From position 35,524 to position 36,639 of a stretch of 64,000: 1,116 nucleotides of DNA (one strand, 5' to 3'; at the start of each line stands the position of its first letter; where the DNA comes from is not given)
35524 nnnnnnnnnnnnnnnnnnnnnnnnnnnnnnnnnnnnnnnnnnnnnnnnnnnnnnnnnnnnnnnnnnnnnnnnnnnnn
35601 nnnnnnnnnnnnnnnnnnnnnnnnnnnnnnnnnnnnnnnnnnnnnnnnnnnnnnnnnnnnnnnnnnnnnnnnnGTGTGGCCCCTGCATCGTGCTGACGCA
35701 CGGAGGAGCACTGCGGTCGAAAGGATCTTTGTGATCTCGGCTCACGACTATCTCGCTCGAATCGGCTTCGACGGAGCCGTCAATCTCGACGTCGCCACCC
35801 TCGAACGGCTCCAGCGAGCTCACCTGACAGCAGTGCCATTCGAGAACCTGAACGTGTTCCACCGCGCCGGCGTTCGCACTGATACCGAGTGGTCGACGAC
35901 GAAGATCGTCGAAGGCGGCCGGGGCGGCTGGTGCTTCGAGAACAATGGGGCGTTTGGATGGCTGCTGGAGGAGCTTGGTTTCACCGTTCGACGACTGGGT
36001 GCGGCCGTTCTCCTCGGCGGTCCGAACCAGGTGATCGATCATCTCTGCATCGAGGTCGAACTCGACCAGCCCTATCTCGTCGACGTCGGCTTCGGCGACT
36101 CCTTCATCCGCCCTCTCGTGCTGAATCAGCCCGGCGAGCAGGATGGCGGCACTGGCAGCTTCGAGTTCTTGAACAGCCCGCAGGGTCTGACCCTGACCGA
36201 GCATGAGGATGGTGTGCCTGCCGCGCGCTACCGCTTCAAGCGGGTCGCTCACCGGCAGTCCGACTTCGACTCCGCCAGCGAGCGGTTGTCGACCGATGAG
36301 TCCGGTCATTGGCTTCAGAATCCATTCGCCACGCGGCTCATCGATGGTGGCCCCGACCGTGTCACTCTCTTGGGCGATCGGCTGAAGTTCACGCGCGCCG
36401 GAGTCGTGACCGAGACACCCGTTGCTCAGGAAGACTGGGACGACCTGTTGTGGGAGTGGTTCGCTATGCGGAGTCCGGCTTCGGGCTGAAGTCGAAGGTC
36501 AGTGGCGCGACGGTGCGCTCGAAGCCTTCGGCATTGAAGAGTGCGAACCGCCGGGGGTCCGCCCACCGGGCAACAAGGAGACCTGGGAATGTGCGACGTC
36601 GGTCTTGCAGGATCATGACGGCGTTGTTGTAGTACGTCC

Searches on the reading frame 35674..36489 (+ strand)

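Call 39: search_protein_families(library=pfam, proteins=[window:35674-36489:+], max_evalue=0.001)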
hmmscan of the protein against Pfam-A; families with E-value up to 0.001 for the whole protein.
window:35674-36489:+ (271 aa): 1 family
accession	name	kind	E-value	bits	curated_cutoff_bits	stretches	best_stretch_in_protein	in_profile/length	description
PF00797.23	Acetyltransf_2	-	3.7e-43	148.5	22.8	1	39-264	1-232/240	N-acetyltransferase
